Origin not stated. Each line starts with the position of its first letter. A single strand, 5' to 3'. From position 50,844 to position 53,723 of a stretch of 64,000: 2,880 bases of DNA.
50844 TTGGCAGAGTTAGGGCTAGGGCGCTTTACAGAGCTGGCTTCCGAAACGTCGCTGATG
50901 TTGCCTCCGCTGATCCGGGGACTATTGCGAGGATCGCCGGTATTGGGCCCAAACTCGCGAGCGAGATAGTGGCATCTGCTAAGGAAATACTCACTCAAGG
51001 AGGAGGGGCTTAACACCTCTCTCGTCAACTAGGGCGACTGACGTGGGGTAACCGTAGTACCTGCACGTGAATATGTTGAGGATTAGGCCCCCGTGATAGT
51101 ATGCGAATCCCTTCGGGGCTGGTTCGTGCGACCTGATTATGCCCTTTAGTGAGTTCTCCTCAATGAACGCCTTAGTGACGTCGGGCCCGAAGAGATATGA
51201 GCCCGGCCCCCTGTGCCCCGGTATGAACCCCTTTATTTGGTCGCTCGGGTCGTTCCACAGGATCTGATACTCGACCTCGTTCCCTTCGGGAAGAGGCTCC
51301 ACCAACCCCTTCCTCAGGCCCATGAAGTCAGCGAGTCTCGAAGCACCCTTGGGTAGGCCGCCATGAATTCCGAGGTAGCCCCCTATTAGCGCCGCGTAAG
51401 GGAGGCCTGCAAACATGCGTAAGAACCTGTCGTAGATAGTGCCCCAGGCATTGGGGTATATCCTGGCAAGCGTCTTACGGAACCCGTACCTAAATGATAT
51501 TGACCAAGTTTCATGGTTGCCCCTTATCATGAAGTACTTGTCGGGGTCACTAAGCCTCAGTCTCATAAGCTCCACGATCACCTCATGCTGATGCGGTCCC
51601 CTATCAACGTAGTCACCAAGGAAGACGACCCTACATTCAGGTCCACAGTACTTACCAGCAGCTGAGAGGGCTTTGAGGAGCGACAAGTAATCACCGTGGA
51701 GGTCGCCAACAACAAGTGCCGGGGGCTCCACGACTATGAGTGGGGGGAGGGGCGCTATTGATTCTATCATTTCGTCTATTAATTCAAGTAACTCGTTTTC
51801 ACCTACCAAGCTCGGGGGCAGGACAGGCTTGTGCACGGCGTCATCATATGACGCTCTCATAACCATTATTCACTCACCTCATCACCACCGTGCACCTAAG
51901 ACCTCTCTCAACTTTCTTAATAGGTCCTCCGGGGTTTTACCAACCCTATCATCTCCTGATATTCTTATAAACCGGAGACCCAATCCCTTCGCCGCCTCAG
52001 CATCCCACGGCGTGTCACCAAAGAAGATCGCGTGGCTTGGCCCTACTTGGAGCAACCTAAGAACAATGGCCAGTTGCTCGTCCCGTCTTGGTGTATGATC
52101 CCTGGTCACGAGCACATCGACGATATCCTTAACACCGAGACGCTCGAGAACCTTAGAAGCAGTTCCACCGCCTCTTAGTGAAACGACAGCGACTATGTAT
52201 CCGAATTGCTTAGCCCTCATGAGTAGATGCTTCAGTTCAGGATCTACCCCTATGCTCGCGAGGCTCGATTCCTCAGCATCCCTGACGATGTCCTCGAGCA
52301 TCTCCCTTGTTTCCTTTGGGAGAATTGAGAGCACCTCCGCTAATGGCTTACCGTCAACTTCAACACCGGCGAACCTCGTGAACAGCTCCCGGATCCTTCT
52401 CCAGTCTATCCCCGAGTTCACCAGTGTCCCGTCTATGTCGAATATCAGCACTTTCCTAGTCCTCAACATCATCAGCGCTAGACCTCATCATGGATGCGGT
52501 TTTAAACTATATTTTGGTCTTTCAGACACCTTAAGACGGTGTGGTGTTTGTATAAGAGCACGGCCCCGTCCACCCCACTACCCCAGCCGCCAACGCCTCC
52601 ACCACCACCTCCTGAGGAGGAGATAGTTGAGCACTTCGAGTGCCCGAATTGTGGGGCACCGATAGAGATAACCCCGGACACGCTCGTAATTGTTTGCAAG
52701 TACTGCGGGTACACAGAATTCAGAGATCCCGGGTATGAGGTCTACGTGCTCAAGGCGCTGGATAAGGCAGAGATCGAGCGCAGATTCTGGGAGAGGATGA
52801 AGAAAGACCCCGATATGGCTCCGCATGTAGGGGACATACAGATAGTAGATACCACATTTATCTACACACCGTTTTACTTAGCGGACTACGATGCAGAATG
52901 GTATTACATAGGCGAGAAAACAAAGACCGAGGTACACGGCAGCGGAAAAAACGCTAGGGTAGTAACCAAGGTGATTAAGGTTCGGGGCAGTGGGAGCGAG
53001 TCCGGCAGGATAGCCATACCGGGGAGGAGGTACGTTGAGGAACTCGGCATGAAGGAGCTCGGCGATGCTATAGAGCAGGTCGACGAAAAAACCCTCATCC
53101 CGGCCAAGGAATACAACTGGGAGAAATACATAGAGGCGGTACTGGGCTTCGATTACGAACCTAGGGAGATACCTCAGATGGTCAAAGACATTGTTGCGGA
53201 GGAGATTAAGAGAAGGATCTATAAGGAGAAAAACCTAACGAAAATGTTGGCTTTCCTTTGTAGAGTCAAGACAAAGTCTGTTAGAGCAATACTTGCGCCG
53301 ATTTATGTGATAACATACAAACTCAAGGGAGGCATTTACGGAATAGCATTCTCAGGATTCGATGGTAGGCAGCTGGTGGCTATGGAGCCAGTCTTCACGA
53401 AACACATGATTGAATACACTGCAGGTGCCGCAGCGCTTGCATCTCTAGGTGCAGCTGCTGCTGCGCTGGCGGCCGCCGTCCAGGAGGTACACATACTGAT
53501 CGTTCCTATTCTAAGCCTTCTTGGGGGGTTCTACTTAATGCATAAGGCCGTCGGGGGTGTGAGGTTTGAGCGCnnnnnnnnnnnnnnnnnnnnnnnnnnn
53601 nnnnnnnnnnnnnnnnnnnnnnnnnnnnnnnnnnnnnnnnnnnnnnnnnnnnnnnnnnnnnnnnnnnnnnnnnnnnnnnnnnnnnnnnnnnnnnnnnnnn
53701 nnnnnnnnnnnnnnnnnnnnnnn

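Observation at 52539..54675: Overlapping pair of paralogous zinc-ribbon / C-terminal-TM proteins of unknown function (top candidate for an undescribed module)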

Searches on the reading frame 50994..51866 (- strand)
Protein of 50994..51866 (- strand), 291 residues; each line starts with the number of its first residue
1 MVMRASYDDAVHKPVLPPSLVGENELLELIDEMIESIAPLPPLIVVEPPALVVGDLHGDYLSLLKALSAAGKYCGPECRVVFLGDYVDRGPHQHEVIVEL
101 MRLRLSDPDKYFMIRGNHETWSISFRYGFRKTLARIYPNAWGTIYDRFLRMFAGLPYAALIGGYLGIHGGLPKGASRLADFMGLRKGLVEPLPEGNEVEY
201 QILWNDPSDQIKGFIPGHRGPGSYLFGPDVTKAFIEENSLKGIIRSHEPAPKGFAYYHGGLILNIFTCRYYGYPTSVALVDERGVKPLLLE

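Call 75: search_protein_families(library=pfam, proteins=[window:50994-51866:-], max_evalue=0.001)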
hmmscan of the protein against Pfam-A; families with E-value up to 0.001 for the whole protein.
window:50994-51866:- (291 aa): 1 family
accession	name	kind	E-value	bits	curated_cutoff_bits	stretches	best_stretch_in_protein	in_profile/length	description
PF00149.33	Metallophos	-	1.1e-25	91.7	21.5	1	50-250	3-190/191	Calcineurin-like phosphoesterase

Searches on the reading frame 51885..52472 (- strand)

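Call 75: search_protein_families(library=pfam, proteins=[window:51885-52472:-], max_evalue=0.001)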
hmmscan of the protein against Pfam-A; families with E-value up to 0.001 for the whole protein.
window:51885-52472:- (196 aa): 3 families
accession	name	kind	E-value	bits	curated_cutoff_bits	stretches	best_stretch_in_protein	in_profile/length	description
PF13419.12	HAD_2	-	3e-17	63.7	23.8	1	9-170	1-177/178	Haloacid dehalogenase-like hydrolase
PF00702.32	Hydrolase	-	2.2e-15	58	26.4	1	7-165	2-191/191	haloacid dehalogenase-like hydrolase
PF12710.13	HAD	-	1.1e-07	32.9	27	1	10-162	2-189/189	haloacid dehalogenase-like hydrolase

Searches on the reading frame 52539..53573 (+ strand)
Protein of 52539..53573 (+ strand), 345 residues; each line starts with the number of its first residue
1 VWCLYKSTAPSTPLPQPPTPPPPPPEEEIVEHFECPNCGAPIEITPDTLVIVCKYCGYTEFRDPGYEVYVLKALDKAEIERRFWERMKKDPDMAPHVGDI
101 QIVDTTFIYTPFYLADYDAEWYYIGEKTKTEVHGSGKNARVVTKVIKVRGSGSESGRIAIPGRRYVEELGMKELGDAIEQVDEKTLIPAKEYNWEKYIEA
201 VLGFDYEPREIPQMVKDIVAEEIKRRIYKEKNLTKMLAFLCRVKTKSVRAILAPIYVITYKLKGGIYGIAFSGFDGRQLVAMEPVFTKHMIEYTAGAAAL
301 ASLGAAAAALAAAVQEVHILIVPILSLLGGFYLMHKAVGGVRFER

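Call 3: search_protein_families(library=pfam, proteins=[window:52539-53573:+], max_evalue=1)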
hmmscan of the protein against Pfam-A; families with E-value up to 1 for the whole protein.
window:52539-53573:+ (345 aa): 10 families
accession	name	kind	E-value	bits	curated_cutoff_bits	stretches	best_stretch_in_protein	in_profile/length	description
PF13248.11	Zn_ribbon_3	-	2.8e-05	23.9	27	1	32-58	2-24/26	zinc-ribbon domain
PF08271.17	Zn_Ribbon_TF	-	0.003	17.5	29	1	34-58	2-27/43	TFIIB zinc-binding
PF09297.16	Zn_ribbon_NUD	-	0.0064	16.6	24.8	1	35-61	6-32/32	NADH pyrophosphatase zinc ribbon domain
PF10405.15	BHD_3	-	0.13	13.1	27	1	196-228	39-72/74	Rad4 beta-hairpin domain 3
PF18319.7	Zn_ribbon_PriA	-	0.23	11.9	26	1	35-60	1-26/27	PriA DNA helicase Cys-rich region (CRR) domain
PF07282.18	Cas12f1-like_TNB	-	0.24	12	26.3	1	34-63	30-53/60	Cas12f1-like, TNB domain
PF01485.27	IBR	-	0.29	11.7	24.3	1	34-58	20-49/65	IBR domain, a half RING-finger domain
PF07295.17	DUF1451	-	0.31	11.6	26.1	1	32-62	113-143/146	Zinc-ribbon containing domain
PF21349.2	RUBY_RBDX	-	0.43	10.5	26.5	0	34-42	18-26/30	Rubrerythrin, rubredoxin-like domain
PF21344.3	Zn_ribbon_LysW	-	0.73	10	27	1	34-57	2-28/46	Alpha-aminoadipate carrier protein LysW-like, globular domain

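Call 4: search_protein_families(library=ncbifam, proteins=[window:52539-53573:+], max_evalue=1)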
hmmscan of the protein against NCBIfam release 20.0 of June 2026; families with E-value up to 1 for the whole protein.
window:52539-53573:+ (345 aa): 4 families
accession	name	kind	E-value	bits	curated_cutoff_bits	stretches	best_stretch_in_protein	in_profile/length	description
NF011482.0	PRK14892.1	equivalog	0.0034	17.2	109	1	27-61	16-54/101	putative transcription elongation factor Elf1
NF001669.0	PRK00432.1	equivalog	0.013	15.5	54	1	34-62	28-55/58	30S ribosomal protein S27ae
TIGR01206.1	lysW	equivalog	0.025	14.5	53.2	1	33-57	3-29/54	lysine biosynthesis protein LysW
NF033497.1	rubre_like_arch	subfamily_domain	0.11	12.3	32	1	33-62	1-27/34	rubrerythrin-like domain-containing protein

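Call 7: find_homologous_proteins(query=window:52539-53573:+, max_evalue=0.001)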
Query window:52539-53573:+ (345 aa): 9 proteins with E <= 0.001 among 8000 candidates.
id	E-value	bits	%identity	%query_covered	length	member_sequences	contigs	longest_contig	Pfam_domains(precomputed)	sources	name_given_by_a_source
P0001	1.2e-228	776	100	99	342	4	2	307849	-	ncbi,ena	-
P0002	4.0e-211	718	91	90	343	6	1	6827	-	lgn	-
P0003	1.7e-210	716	89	93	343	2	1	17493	-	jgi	-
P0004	2.0e-205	700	86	99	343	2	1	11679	-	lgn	-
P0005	7.9e-176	602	99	80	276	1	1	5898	-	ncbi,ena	-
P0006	1.2e-169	582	72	99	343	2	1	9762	-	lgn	-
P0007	2.3e-102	361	50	94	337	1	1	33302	-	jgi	-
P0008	3.3e-102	360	47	98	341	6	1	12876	-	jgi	-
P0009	2.7e-89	318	45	92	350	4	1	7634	-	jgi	-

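Call 12: search_solved_structures(query=A1, max_evalue=10)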
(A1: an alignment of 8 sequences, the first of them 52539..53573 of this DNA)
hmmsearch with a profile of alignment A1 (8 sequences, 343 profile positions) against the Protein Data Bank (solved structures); distinct sequences matched with E-value up to 10: 14.
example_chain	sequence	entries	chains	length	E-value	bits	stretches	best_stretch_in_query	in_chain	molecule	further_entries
1ffk_W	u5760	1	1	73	0.43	12.7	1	24-56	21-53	RIBOSOMAL PROTEIN L37AE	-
2k4x_A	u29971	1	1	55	0.45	12.6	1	30-61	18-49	30S ribosomal protein S27ae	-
2kpi_A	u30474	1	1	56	0.46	12.6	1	24-57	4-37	Uncharacterized protein SCO3027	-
3g4s_Z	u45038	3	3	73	0.58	12.2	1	21-56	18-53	50S ribosomal protein L37Ae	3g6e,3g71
1s72_Z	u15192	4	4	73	0.58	12.2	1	21-56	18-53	50S ribosomal protein L37Ae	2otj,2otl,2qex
3ox6_A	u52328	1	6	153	0.77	11.8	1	166-216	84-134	Calcium-binding protein 1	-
1vq4_Z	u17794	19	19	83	0.78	11.8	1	21-56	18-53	50S ribosomal protein L37Ae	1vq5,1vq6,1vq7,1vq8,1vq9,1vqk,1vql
3cpw_Y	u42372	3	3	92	0.88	11.6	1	21-56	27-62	50S ribosomal protein L37Ae | RPL37AE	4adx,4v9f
2qa4_Z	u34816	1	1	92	0.93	11.6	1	21-56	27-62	50S ribosomal protein L37Ae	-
3cc2_Z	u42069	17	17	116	1.4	11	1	21-56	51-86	50S ribosomal protein L37Ae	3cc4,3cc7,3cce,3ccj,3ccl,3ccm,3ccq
2k7c_A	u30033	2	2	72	1.6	10.8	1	167-216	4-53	Calcium-binding protein 1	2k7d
6er6_B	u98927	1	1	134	2.2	10.3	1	76-110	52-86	Endonuclease colEdes7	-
5fj8_I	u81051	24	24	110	4.5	9.3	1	33-80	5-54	DNA-DIRECTED RNA POLYMERASE III SUBUNIT RPC10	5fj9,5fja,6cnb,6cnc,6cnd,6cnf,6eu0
5k2m_E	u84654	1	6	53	4.7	9.2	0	28-43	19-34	Probable lysine biosynthesis protein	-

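Call 17: find_encoding_contigs(protein=P0001, flank=10000, max_places=4)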
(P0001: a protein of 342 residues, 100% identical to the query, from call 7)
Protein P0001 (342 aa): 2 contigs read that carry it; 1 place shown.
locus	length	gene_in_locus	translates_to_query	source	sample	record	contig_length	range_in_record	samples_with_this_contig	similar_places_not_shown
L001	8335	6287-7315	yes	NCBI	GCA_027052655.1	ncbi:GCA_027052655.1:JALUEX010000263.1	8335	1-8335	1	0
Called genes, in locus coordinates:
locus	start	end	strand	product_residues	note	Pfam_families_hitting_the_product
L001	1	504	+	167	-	?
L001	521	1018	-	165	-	-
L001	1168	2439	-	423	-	PF02812:ELFV_dehydrog_N, PF00208:ELFV_dehydrog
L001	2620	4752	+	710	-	PF00270:DEAD, PF04851:ResIII (weak), PF22527:DEXQc_Suv3 (weak), PF00271:Helicase_C, PF21280:Helicase_dom4_arc, PF25453:DUF7898 (weak), PF14520:HHH_5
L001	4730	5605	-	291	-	PF00149:Metallophos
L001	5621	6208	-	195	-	PF00702:Hydrolase, PF12710:HAD (weak), PF13419:HAD_2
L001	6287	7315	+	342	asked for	-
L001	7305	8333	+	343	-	?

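Call 28: predict_structure(alignment_id=A1)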
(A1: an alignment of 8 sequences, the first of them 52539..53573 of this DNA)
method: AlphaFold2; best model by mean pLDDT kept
length: 345 residues; sequences in the alignment: 8
mean_pLDDT: 76.5   pTM: 0.64
mean pLDDT of the five models: 76.5, 72.4, 70.3, 62.1, 41.4
residues with pLDDT >= 90: 93; 70-90: 153; 50-70: 58; < 50: 41
segments of 3 or more residues with pLDDT < 50: 1-18, 23-29, 283-289, 338-345
pLDDT, mean of each block of 10 residues (from residue 1): 32 45 47 78 71 81 85 90 90 85 86 94 93 69 88 94 66 82 88 80 82 92 94 93 94 88 76 82 49 65 71 66 71 55 31
secondary structure, 60 per line:
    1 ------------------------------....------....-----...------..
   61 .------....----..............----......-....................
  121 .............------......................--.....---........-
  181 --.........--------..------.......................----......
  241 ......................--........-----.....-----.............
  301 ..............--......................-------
elements in order: E31-34 E41-44 E50-52 E59-61 E68-71 H76-89 H94-99 E101-133 E140-161 H164-168 H172-179 E186-188 H208-230 E235-262 E265-272 E278-282 H288-314 H317-338

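Call 36: fold_search(model_id=the predicted structure, library=pdb)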
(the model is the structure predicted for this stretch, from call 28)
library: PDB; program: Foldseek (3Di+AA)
matches with E <= 10: 440; with E <= 0.001: 0
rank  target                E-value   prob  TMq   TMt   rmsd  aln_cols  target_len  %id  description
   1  3qtd_B                3.3e-02  0.11  0.09  0.07  21.6       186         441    8  Crystal structure of putative modulator of gyrase (PmbA) from Pseudomonas aeruginosa PAO1 (released 2011-03-30)
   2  3qtd_A                4.4e-02  0.10  0.09  0.07  21.5       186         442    8  Crystal structure of putative modulator of gyrase (PmbA) from Pseudomonas aeruginosa PAO1 (released 2011-03-30)
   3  5gjx_A                6.3e-02  0.10  0.08  0.10  20.2       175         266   11  Crystal structure of DUCK MHC I for 2.06 angstrom (released 2017-05-10)
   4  5njf_A                6.3e-02  0.05  0.09  0.07  23.4       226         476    9  E. coli Microcin-processing metalloprotease TldD/E (TldD H262A mutant) with pentapeptide bound (released 2017-10-04)
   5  5njc_A                7.9e-02  0.05  0.08  0.06  24.2       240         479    9  E. coli Microcin-processing metalloprotease TldD/E (TldD E263A mutant) with hexapeptide bound (released 2017-10-04)
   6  5nj5_C                7.9e-02  0.04  0.07  0.06  25.1       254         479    7  E. coli Microcin-processing metalloprotease TldD/E with phosphate bound (released 2017-10-04)
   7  9fml_A                8.4e-02  0.09  0.07  0.05  18.8       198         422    8  Aerolysin heptamer in membrane inserted form reconstituted in amphipoles. (released 2025-02-12)
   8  5nj5_A                9.4e-02  0.03  0.08  0.06  25.5       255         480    9  E. coli Microcin-processing metalloprotease TldD/E with phosphate bound (released 2017-10-04)
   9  1vl4_A                1.0e-01  0.05  0.08  0.06  26.0       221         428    8  CRYSTAL STRUCTURE OF A PUTATIVE MODULATOR OF A DNA GYRASE (TM0727) FROM THERMOTOGA MARITIMA MSB8 AT 1.95 A RESOLUTION (released 2004-09-21)
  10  9fnp_A                1.2e-01  0.08  0.07  0.06  18.3       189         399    9  Aerolysin mutant K238A in styrene-maleic acid lipid particles (released 2025-02-12)
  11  6dv6_A                1.3e-01  0.06  0.08  0.08  21.5       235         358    6  Structure of the Salmonella SPI-1 type III secretion injectisome secretin InvG (residues 176-end) in the open gate sta (released 2018-10-03)
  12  6uwi_A                1.5e-01  0.18  0.11  0.06  21.9       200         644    5  Crystal structure of the Clostridium difficile translocase CDTb (released 2020-01-22)
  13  6uwi_D                1.5e-01  0.18  0.11  0.06  21.9       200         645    5  Crystal structure of the Clostridium difficile translocase CDTb (released 2020-01-22)
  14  3zjx_A                1.5e-01  0.03  0.07  0.08  29.7       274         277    8  Clostridium perfringens epsilon toxin mutant H149A bound to octyl glucoside (released 2013-03-27)
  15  7ah9_5D               1.5e-01  0.02  0.07  0.06  24.3       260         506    8  Substrate-engaged type 3 secretion system needle complex from Salmonella enterica typhimurium - SpaR state 1 (released 2021-03-17)
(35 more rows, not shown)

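Call 59: search_protein_families(library=padloc, proteins=[window:52548-53573:+], max_evalue=0.01)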
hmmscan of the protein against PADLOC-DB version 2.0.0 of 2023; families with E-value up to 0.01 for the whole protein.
window:52548-53573:+ (342 aa): 0 families
